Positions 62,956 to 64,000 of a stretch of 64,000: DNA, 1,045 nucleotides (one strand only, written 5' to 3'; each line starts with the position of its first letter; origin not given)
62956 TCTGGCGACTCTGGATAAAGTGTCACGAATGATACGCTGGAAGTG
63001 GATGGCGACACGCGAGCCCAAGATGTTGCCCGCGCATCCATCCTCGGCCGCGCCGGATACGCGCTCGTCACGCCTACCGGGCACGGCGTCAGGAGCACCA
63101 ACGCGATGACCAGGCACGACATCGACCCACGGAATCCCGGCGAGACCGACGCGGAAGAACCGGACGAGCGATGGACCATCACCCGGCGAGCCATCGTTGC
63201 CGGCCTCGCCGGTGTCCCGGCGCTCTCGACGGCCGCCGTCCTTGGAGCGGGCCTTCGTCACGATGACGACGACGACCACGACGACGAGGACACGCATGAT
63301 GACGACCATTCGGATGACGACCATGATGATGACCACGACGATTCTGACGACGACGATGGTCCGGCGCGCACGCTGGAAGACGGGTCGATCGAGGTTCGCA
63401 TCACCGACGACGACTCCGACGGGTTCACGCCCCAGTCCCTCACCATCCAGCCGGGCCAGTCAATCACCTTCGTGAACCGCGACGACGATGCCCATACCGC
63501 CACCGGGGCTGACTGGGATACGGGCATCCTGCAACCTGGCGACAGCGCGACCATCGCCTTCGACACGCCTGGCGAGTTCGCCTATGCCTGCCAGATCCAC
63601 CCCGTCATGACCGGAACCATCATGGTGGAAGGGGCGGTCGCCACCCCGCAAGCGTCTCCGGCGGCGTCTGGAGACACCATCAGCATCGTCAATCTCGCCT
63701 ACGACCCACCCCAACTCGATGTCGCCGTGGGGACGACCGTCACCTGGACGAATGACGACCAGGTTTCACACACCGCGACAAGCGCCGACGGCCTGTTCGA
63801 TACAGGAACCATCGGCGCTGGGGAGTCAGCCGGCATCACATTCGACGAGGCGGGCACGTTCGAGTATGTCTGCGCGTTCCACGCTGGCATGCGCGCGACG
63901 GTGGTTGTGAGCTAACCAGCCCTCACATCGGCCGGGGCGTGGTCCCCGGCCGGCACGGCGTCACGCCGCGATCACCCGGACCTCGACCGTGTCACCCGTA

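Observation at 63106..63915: Tat-signal di-cupredoxin with a 33-residue His/Asp tract at the mature N-terminus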

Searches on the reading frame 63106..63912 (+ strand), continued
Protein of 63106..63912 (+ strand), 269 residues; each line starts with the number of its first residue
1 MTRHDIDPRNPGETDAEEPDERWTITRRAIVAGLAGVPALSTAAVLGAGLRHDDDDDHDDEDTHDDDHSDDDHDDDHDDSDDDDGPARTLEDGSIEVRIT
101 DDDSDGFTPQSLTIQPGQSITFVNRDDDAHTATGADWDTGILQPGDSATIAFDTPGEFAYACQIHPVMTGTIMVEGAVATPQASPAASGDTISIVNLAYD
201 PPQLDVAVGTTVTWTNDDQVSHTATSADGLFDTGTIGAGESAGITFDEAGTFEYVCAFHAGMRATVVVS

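Call 51: find_homologous_proteins(query=L005:7006-7818:+, max_evalue=1e-20)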
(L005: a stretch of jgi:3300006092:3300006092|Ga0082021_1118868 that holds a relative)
Query L005:7006-7818:+ (271 aa): 107 proteins with E <= 1e-20 among 2765 candidates.
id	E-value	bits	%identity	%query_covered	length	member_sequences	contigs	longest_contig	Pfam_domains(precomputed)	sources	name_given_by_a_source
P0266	1.5e-170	584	99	100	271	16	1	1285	PF00127.27,PF13473.13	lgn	-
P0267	3.4e-137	475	85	94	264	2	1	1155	PF00127.27,PF13473.13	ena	-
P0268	1.3e-125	437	76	99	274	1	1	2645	PF00127.27,PF13473.13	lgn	-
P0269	2.6e-120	419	73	100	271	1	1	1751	PF00127.27,PF13473.13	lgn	-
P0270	1.3e-90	322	63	96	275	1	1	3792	PF00127.27,PF13473.13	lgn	-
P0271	1.1e-88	316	63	96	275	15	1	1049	PF00127.27,PF13473.13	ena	-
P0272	4.8e-88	313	51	90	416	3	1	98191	PF00127.27,PF13473.13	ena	-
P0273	7.6e-88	313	50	90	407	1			PF00127.27,PF13473.13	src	-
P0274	2.3e-87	311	52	98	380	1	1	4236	PF00127.27,PF13473.13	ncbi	ncbi:MAG: cupredoxin domain-containing protein, partial [Thermomicrobiales bacterium]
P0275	2.8e-85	304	49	90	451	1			PF00127.27,PF13473.13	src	-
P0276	3.6e-84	301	61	68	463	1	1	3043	PF00127.27,PF13473.13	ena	-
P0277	1.2e-83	299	60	90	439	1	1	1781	PF00127.27,PF13473.13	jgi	jgi:plastocyanin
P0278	1.9e-83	298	57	94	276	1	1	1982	PF00127.27,PF13473.13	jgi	jgi:plastocyanin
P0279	3.4e-83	298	59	95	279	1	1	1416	PF00127.27,PF13473.13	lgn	-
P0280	4.4e-83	297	57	95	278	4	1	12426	PF00127.27,PF13473.13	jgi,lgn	jgi:plastocyanin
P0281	9.8e-82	293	57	97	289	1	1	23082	PF00127.27,PF13473.13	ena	-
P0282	1.6e-81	292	55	99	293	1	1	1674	PF00127.27,PF13473.13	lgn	-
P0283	2.0e-81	292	57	70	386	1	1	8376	PF00127.27,PF13473.13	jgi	jgi:plastocyanin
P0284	1.2e-80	289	56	94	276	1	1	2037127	PF00127.27,PF13473.13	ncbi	-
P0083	2.1e-80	288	57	94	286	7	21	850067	PF00127.27,PF13473.13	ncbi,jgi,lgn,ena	ncbi:MAG: cupredoxin domain-containing protein [Thermomicrobiales bacterium]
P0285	8.9e-80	286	59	67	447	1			PF00127.27,PF13473.13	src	-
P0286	5.3e-79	284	54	75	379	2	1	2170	PF00127.27,PF13473.13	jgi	-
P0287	6.6e-79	283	59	69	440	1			PF00127.27,PF13473.13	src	-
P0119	1.6e-78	282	58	94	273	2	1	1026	PF00127.27,PF13473.13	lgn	-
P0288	8.3e-78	280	54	95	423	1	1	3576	PF00127.27,PF13473.13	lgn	-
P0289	1.3e-76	276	58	70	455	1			PF00127.27,PF13473.13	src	-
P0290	1.9e-76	275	61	72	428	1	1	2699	PF00127.27,PF13473.13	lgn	-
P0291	2.3e-76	275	47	96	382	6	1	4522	PF00127.27,PF13473.13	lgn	-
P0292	8.3e-76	273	55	93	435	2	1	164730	PF00127.27,PF13473.13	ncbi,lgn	-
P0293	3.9e-75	271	55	70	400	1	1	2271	PF00127.27,PF13473.13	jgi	jgi:plastocyanin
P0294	4.7e-75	271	44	97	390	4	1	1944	PF00127.27,PF13473.13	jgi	jgi:plastocyanin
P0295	8.6e-75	270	63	70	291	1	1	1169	PF00127.27,PF13473.13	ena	-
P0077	5.5e-74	267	54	95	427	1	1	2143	PF00127.27,PF13473.13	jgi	jgi:plastocyanin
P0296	7.7e-74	267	63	69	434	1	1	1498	PF00127.27,PF13473.13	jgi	jgi:plastocyanin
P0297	8.0e-74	267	53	95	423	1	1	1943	PF00127.27,PF13473.13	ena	-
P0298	1.0e-73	266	63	70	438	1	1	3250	PF00127.27,PF13473.13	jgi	jgi:plastocyanin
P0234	1.5e-73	266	54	94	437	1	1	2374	PF00127.27,PF13473.13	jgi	-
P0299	4.3e-73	264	55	95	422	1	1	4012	PF00127.27,PF13473.13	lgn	-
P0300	5.2e-71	258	52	98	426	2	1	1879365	PF00127.27,PF13473.13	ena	-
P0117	6.3e-71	257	60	71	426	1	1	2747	PF00127.27,PF13473.13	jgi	jgi:plastocyanin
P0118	1.5e-69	253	53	97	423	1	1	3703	PF00127.27,PF13473.13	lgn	-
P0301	5.3e-69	251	57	61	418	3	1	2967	PF00127.27,PF13473.13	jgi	jgi:plastocyanin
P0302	7.7e-69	250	50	96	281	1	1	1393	PF00127.27,PF13473.13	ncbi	-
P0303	9.1e-69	250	49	95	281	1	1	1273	PF00127.27,PF13473.13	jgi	jgi:plastocyanin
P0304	2.6e-68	249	50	96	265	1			PF00127.27,PF13473.13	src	-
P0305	3.6e-68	248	65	68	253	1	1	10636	PF00127.27,PF13473.13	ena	-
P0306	4.9e-68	248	50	91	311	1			PF00127.27,PF13473.13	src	-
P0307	8.5e-68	247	58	69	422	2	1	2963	PF00127.27,PF13473.13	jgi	jgi:plastocyanin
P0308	9.4e-68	247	51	95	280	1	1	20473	PF00127.27,PF13473.13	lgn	-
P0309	1.2e-67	247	50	95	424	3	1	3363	PF00127.27,PF13473.13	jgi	jgi:plastocyanin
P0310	1.3e-67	246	50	85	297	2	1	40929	PF00127.27,PF13473.13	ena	-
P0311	1.5e-67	246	59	69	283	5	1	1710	PF00127.27,PF13473.13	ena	-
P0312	1.5e-67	246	52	97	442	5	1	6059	PF00127.27,PF13473.13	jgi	jgi:plastocyanin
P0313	2.5e-67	246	58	72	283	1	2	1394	PF00127.27,PF13473.13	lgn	-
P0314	4.3e-67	245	41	62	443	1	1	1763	PF00127.27,PF13473.13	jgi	jgi:plastocyanin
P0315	8.9e-67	244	59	70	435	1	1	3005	PF00127.27,PF13473.13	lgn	-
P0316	1.1e-66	243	51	97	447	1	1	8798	PF00127.27,PF13473.13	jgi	jgi:plastocyanin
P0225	3.6e-66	242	60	67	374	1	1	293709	PF00127.27,PF13473.13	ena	-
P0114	4.0e-66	242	55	70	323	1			PF00127.27,PF13473.13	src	-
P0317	6.3e-66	241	48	95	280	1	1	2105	PF00127.27,PF13473.13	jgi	-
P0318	9.5e-66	240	50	96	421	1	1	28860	PF00127.27,PF13473.13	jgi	jgi:plastocyanin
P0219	9.6e-66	240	58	68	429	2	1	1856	PF00127.27,PF13473.13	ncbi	-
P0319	2.3e-65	239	59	69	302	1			PF00127.27,PF13473.13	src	-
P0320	4.8e-65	238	61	70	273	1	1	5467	PF00127.27,PF13473.13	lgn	-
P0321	6.2e-65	238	39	62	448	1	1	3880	PF00127.27,PF13473.13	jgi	jgi:plastocyanin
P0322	2.3e-64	236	60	67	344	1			PF00127.27,PF13473.13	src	-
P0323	2.4e-64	236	50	85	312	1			PF00127.27,PF13473.13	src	-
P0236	2.7e-64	236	52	95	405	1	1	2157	PF00127.27,PF13473.13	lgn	-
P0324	3.0e-64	235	49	91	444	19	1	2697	PF00127.27,PF13473.13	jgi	jgi:plastocyanin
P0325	4.6e-63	232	67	62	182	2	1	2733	PF00127.27,PF13473.13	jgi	jgi:plastocyanin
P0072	3.2e-62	229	51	69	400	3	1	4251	PF00127.27,PF13473.13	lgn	-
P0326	4.7e-62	228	52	85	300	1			PF00127.27,PF13473.13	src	-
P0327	5.2e-62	228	60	67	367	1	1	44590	PF00127.27,PF13473.13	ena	-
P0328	5.0e-61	225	57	72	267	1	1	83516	PF00127.27,PF13473.13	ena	-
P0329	3.9e-59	219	55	70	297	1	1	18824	PF00127.27,PF13473.13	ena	-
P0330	3.2e-58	216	64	60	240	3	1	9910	PF00127.27,PF13473.13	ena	-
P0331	6.9e-58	215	67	58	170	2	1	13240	PF00127.27,PF13473.13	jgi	jgi:plastocyanin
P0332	7.5e-58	214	67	58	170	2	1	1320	PF00127.27,PF13473.13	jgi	jgi:plastocyanin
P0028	6.3e-57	211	53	70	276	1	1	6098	PF00127.27,PF13473.13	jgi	jgi:plastocyanin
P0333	1.3e-56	210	46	89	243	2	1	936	PF00127.27,PF13473.13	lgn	-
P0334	3.6e-56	209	58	63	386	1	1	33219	PF00127.27,PF13473.13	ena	-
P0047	1.3e-55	207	53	70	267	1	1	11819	PF00127.27,PF13473.13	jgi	jgi:plastocyanin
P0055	4.8e-53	199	51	70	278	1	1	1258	PF00127.27,PF13473.13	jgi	jgi:plastocyanin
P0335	4.6e-52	195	54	62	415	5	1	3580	PF00127.27,PF13473.13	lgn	-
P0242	1.2e-51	194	49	71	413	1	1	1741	PF00127.27,PF13473.13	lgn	-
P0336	1.8e-50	190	60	56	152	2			PF00127.27,PF13473.13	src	-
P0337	2.3e-50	190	48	79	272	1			PF00127.27,PF13473.13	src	-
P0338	1.6e-49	187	57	58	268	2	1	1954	PF00127.27,PF13473.13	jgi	jgi:plastocyanin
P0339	1.4e-48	184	43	90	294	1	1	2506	PF00127.27,PF13473.13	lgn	-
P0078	4.9e-48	182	50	70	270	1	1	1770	PF00127.27,PF13473.13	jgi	jgi:plastocyanin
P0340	4.2e-47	179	50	66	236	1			PF00127.27,PF13473.13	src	-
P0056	6.3e-46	175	47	70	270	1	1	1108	PF00127.27,PF13473.13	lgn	-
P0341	1.8e-45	174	49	69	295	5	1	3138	PF00127.27,PF13473.13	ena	-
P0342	2.0e-44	170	47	70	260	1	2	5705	PF00127.27,PF13473.13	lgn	-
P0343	2.1e-42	164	47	76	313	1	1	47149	PF00127.27,PF13473.13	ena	-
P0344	4.5e-42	163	53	60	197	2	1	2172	PF13473.13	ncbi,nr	ncbi:MAG: hypothetical protein M3Z20_07025, partial [Chloroflexota bacterium]|nr:hypothetical protei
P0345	6.3e-41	159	53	60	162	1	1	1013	PF00127.27,PF13473.13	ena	-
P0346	1.2e-40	158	42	67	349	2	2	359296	PF00127.27,PF00404.25,PF13473.13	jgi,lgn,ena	-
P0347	2.5e-40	157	51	63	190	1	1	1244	PF00127.27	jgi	jgi:plastocyanin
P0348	4.3e-39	153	48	66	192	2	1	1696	PF00127.27,PF13473.13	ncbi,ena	-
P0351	4.7e-35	140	68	32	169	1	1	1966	PF00127.27,PF13473.13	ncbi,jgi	-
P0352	2.9e-33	134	59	39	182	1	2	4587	PF00127.27,PF13473.13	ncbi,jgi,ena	-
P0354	3.4e-22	98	59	30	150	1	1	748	PF00127.27,PF13473.13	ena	-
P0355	6.8e-21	93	34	61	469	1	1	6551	PF00127.27,PF13473.13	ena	-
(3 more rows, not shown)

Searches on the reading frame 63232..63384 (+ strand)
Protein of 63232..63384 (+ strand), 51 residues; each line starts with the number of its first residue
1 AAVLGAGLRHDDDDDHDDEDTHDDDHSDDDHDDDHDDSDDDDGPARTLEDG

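Call 31: find_homologous_proteins(query=window:63232-63384:+, max_evalue=0.01)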
Query seq(51 aa): 3 candidates shared short words with the query, none scored E <= 0.01.
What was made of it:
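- Tried and rejected: A protein search with the tract plus short flanks found nothing: 3 candidates, none significant (call 31).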
